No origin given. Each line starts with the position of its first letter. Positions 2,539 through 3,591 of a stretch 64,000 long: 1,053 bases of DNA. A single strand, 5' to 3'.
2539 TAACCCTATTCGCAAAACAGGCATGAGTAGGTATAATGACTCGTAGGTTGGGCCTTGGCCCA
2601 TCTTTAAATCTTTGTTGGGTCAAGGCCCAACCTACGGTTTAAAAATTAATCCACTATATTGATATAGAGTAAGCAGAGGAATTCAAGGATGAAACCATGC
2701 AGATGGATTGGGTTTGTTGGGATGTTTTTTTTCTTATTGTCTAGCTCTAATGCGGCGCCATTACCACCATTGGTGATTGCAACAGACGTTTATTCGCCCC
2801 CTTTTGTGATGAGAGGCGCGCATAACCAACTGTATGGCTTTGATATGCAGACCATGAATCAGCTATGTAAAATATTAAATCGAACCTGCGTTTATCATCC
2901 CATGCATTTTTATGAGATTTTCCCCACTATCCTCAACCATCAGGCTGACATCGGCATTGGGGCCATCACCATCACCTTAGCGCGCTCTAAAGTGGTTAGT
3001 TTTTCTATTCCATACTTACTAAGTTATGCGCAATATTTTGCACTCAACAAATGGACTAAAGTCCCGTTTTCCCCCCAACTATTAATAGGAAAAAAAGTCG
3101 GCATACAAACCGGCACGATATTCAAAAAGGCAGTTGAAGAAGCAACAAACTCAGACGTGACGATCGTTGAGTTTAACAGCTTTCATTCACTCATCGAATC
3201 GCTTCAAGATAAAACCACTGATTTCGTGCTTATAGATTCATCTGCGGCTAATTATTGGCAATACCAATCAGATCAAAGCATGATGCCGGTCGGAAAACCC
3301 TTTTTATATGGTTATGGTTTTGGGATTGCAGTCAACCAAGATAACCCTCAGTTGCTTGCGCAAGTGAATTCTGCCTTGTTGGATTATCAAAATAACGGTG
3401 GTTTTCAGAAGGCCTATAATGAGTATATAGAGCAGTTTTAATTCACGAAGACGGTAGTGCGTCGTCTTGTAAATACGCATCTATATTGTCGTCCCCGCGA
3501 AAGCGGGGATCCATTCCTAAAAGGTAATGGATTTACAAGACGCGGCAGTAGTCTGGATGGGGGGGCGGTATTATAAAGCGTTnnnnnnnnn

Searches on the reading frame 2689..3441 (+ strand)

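Call 8: search_protein_families(library=pfam, proteins=[window:2689-3441:+], max_evalue=0.001)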
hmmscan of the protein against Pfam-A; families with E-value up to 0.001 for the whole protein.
window:2689-3441:+ (250 aa): 2 families
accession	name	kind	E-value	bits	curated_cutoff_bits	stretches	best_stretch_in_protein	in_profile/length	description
PF00497.25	SBP_bac_3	-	1.4e-26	93.3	26.4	1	28-248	1-131/132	Bacterial extracellular solute-binding proteins, family 3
PF10613.14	Lig_chan-Glu_bd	-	2e-06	28.4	30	1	80-110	73-103/115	Ligated ion channel L-glutamate- and glycine-binding site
